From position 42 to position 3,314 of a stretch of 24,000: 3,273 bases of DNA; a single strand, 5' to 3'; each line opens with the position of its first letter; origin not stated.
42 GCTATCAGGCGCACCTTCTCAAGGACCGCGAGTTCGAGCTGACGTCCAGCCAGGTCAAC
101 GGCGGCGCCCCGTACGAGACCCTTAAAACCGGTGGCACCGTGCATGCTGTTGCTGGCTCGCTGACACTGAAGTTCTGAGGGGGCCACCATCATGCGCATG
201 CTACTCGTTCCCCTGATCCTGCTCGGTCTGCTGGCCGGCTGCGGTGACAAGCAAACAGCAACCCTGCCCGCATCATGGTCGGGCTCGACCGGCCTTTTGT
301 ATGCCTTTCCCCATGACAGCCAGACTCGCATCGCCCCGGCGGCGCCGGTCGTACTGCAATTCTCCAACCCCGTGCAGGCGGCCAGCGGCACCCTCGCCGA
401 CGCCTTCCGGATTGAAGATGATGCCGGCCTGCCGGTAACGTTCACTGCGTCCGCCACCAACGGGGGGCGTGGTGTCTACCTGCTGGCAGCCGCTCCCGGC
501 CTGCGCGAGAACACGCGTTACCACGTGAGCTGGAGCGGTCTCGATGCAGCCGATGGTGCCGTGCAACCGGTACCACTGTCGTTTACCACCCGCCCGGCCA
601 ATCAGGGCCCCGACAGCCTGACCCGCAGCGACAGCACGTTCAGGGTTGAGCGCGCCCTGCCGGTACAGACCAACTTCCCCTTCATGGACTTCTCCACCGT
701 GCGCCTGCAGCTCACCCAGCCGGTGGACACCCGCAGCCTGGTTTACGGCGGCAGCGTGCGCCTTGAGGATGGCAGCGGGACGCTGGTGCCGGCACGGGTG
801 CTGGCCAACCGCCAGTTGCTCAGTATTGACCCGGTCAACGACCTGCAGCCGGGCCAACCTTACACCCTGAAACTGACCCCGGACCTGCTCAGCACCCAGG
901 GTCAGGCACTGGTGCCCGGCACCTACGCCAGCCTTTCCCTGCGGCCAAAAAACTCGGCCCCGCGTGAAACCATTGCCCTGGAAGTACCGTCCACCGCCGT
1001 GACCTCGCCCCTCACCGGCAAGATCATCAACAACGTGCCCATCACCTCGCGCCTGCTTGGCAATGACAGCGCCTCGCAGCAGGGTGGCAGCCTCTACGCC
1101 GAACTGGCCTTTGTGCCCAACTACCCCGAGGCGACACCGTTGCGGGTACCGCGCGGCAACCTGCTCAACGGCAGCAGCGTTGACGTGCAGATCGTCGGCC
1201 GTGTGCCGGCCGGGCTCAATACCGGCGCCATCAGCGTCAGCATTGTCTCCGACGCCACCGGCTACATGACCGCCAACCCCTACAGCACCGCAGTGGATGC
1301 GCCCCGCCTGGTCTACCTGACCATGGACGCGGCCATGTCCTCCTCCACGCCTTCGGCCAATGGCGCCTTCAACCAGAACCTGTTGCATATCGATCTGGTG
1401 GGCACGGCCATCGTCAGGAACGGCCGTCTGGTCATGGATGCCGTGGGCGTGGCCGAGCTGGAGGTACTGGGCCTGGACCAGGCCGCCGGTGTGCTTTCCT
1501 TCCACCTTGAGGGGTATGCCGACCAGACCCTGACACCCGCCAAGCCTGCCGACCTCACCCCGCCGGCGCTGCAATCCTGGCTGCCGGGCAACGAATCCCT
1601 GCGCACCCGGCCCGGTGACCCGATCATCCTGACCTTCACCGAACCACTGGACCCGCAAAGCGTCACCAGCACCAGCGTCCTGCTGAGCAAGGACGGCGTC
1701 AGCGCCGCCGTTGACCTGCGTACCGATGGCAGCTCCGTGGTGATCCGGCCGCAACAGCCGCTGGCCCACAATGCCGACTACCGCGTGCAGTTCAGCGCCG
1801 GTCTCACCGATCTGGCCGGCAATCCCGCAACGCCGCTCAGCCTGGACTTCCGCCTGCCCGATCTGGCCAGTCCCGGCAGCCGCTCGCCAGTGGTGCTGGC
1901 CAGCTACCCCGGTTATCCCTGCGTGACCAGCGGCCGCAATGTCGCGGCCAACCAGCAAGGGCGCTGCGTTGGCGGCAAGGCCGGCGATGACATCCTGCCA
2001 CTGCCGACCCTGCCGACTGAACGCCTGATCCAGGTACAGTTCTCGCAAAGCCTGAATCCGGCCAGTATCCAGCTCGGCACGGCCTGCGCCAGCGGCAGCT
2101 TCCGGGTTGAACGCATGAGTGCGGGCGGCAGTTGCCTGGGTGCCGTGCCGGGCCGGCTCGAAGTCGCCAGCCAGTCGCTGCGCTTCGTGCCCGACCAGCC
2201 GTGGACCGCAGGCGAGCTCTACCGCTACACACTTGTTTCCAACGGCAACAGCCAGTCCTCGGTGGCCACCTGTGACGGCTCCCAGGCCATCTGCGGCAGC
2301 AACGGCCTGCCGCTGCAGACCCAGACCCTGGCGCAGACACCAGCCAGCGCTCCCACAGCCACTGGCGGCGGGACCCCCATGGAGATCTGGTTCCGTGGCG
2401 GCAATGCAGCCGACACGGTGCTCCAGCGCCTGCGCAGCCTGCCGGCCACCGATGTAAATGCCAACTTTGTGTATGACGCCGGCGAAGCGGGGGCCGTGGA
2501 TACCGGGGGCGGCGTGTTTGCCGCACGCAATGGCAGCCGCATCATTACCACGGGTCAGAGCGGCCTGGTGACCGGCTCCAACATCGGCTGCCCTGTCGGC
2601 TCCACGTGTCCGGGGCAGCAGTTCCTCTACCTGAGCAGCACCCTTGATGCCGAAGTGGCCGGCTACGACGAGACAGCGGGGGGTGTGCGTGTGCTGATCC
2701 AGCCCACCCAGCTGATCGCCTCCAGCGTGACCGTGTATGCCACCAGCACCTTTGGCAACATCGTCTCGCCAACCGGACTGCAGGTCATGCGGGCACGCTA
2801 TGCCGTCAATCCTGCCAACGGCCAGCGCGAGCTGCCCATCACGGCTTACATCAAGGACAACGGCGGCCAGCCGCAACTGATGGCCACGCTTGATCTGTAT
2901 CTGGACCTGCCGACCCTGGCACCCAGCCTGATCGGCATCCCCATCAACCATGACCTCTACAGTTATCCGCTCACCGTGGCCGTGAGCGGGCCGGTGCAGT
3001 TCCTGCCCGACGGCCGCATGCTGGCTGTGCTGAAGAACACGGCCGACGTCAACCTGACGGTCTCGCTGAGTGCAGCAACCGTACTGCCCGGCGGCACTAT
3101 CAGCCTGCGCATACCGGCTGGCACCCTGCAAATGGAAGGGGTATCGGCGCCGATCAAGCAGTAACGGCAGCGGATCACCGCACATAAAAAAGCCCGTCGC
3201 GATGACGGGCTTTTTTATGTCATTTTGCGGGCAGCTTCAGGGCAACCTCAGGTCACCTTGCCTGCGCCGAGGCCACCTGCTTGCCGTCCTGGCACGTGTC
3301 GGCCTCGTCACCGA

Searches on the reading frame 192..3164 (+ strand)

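Call 40: search_protein_families(library=pfam, proteins=[window:192-3164:+], max_evalue=0.001)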
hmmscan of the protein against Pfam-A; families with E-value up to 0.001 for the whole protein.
window:192-3164:+ (990 aa): 2 families
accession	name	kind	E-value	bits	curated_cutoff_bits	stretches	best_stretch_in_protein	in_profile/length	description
PF13205.12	Big_5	-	8.6e-37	126.5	23.6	2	455-553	2-103/105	Bacterial Ig-like domain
PF04234.18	CopC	-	6.5e-06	27.5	23.3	0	39-123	8-82/92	CopC domain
